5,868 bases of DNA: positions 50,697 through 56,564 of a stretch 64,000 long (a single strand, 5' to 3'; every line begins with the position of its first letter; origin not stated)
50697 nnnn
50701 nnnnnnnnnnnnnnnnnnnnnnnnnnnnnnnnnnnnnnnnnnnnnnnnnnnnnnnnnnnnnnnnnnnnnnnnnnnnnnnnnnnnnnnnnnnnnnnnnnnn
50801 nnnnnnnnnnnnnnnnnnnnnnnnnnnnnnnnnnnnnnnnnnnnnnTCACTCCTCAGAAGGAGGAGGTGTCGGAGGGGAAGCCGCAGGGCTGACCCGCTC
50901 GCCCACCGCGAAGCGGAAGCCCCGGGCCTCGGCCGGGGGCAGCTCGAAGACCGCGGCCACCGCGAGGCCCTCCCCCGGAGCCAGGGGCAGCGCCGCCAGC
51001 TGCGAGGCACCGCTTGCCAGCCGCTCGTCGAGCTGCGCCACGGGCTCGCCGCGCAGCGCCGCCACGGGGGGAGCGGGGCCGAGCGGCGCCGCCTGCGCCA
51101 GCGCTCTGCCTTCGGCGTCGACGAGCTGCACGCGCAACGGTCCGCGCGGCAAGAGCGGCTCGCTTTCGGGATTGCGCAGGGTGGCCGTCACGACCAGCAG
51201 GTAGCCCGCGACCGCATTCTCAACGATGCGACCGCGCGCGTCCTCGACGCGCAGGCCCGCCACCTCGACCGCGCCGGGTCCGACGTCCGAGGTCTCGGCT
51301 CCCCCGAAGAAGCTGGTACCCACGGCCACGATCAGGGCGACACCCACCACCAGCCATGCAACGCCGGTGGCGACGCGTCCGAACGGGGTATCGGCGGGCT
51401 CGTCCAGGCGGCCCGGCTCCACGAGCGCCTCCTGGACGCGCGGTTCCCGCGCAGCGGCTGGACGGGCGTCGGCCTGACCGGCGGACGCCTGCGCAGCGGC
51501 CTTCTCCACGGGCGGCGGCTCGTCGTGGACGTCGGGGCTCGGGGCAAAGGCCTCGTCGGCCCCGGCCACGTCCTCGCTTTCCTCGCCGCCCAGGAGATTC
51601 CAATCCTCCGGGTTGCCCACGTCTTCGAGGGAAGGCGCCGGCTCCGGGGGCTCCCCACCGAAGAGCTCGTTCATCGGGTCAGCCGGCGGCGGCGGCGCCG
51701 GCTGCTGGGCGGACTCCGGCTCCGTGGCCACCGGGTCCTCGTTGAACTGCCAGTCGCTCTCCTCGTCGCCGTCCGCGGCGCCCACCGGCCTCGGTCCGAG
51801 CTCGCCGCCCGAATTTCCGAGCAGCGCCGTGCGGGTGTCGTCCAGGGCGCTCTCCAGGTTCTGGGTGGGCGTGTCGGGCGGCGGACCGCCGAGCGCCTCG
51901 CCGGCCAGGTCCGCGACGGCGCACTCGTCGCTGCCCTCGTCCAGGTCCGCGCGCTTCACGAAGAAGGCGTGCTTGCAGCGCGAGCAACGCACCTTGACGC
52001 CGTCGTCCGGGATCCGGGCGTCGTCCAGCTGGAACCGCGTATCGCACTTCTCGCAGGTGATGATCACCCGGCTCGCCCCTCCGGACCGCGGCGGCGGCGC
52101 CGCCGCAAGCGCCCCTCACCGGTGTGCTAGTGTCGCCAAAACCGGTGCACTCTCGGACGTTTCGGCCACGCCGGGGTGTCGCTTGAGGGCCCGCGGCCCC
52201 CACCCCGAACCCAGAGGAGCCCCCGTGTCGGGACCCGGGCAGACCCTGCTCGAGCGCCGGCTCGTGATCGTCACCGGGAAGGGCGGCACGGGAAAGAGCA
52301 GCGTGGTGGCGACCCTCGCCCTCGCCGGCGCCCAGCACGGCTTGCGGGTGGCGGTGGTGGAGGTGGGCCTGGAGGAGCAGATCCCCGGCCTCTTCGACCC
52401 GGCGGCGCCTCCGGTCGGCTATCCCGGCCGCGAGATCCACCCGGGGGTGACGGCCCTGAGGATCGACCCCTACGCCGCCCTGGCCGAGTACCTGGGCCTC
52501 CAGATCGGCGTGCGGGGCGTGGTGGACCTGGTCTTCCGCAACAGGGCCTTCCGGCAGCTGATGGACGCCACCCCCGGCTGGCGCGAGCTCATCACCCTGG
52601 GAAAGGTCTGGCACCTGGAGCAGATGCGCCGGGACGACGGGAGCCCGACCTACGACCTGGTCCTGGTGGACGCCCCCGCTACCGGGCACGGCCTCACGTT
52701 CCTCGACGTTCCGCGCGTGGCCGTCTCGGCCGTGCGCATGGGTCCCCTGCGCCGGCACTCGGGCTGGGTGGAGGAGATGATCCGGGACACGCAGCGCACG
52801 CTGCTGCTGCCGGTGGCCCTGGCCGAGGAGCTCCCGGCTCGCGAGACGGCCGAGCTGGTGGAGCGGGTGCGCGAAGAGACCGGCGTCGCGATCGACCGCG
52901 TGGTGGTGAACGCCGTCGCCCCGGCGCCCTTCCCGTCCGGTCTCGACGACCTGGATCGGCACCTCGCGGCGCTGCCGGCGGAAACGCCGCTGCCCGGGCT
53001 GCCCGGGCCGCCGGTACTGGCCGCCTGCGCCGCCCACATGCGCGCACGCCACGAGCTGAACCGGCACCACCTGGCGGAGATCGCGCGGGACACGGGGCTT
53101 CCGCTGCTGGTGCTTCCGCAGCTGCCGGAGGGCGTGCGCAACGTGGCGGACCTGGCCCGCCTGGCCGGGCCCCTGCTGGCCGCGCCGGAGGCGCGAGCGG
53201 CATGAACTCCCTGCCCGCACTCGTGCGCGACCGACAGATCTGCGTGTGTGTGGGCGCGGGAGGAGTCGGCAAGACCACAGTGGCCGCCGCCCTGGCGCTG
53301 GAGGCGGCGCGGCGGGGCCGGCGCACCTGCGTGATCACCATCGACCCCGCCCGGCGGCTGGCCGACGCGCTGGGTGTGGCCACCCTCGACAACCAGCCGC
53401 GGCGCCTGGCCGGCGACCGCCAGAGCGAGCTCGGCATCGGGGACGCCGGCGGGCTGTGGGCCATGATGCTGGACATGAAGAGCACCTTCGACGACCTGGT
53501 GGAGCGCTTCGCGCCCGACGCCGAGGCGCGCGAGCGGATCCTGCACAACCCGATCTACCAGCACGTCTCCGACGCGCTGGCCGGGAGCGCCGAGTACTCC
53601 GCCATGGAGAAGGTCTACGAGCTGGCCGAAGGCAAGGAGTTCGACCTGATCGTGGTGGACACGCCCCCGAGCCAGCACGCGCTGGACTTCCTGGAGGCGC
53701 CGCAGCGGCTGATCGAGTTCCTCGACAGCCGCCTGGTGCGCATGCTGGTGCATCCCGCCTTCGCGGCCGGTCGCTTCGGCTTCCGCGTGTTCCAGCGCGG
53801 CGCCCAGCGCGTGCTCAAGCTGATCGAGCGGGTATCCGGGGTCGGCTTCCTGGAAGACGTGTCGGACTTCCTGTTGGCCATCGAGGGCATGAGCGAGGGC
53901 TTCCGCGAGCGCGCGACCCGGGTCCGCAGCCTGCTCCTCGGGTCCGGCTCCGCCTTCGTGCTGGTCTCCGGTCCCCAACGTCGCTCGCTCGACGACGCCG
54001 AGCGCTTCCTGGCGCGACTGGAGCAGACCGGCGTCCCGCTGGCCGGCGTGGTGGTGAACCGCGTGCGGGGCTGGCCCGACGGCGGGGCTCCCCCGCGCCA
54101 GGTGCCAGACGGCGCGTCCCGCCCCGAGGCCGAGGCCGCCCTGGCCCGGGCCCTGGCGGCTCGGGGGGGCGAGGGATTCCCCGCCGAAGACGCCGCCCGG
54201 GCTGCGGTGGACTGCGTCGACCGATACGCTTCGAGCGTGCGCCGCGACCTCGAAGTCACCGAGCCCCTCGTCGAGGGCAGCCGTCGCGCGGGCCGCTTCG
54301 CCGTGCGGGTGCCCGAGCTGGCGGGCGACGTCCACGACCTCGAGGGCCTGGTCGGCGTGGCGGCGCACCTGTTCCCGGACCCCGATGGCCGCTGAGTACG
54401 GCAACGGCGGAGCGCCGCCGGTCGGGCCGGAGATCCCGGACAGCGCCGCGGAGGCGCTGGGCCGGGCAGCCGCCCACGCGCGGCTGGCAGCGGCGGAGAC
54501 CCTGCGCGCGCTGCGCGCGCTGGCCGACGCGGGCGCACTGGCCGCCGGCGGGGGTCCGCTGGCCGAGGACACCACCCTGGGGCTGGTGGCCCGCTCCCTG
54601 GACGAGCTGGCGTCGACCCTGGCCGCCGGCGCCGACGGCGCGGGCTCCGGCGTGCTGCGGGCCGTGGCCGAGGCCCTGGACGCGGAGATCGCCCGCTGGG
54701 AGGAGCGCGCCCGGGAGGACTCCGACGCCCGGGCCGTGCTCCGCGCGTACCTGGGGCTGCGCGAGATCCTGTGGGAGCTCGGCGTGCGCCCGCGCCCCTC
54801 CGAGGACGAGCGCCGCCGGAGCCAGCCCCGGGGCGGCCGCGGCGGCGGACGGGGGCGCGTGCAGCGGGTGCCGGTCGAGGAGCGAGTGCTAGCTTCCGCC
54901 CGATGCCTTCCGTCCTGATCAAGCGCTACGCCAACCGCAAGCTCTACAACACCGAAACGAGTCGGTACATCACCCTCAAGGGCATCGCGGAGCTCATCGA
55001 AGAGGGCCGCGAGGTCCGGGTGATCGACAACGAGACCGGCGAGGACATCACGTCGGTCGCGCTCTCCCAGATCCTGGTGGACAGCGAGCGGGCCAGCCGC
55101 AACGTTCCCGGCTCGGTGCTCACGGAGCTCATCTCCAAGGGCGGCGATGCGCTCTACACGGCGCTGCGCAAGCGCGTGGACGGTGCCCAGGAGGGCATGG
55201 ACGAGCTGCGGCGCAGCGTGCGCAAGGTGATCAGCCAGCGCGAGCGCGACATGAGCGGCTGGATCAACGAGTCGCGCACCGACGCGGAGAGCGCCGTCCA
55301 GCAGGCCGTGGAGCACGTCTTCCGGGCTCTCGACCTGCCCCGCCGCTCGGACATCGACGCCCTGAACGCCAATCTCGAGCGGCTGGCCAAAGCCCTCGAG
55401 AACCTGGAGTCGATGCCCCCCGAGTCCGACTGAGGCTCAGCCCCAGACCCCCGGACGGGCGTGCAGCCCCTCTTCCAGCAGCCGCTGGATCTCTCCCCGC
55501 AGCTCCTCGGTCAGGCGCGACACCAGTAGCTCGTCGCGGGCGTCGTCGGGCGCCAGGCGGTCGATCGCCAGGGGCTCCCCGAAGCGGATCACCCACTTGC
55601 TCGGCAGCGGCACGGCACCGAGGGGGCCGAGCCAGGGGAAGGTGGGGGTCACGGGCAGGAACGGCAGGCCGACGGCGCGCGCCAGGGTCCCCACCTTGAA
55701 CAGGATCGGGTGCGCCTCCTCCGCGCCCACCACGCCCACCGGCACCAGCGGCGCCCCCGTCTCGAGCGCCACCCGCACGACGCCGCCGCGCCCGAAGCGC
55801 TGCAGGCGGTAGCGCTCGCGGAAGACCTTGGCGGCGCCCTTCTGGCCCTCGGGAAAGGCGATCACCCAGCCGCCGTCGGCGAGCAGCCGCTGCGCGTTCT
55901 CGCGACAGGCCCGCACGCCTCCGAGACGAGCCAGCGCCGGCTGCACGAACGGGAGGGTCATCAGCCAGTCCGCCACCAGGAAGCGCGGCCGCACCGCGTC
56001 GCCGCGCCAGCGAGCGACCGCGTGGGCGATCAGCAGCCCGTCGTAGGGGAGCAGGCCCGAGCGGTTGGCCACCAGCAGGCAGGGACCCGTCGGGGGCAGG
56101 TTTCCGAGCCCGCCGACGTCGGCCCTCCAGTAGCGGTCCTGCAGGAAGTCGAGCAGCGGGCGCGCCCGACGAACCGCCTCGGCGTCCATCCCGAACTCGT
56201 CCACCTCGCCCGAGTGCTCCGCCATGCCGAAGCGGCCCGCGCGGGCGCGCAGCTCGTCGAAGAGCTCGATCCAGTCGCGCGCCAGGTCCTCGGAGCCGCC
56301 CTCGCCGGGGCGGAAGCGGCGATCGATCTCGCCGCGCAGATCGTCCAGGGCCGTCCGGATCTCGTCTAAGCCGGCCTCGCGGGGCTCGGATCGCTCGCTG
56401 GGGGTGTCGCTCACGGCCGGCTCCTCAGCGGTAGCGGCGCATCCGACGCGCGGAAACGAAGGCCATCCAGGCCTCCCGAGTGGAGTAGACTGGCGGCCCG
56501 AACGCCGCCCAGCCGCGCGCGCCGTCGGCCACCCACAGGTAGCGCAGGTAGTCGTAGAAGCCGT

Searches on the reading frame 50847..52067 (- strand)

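Call 105: search_protein_families(library=pfam, proteins=[window:50847-52067:-], max_evalue=0.0001)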
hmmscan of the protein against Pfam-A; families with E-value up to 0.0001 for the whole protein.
window:50847-52067:- (406 aa): 2 families
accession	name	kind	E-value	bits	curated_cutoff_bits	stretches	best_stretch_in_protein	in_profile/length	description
PF13717.11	Zn_ribbon_4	-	1.7e-15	57.1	30.3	1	1-36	1-36/36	zinc-ribbon domain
PF13719.11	Zn_ribbon_5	-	1.8e-11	44.1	29.3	1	1-36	1-36/37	zinc-ribbon domain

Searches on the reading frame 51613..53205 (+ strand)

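Call 105: search_protein_families(library=pfam, proteins=[window:51613-53205:+], max_evalue=0.0001)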
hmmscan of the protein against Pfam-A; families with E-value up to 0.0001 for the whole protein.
window:51613-53205:+ (530 aa): 3 families
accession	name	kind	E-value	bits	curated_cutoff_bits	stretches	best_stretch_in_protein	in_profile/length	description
PF02374.21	ArsA_ATPase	-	3.8e-17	62.9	24.3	1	216-373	2-151/305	Anion-transporting ATPase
PF01656.29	CbiA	-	4e-07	30.5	25.4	1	217-255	1-39/125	CobQ/CobB/MinD/ParA nucleotide binding domain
PF10609.15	ParA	-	1.4e-05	25.1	27.1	1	215-252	4-41/246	NUBPL iron-transfer P-loop NTPase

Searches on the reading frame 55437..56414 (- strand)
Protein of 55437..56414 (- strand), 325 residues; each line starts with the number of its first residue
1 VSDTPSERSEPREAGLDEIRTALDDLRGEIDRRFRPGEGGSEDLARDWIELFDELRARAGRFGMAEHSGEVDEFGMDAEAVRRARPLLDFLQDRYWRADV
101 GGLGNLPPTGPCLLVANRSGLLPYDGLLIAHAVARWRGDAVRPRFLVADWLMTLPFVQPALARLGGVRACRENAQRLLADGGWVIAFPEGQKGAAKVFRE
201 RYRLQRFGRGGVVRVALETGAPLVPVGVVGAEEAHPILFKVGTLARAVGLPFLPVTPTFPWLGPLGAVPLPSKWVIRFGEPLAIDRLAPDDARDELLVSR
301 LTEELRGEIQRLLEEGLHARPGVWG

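Call 105: search_protein_families(library=pfam, proteins=[window:55437-56414:-], max_evalue=0.0001)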
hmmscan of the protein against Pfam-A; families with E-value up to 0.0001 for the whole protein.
window:55437-56414:- (325 aa): 1 family
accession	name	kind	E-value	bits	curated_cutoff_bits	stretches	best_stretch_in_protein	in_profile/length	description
PF01553.26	Acyltransferase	-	1.5e-13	51.1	23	1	99-228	3-131/132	Acyltransferase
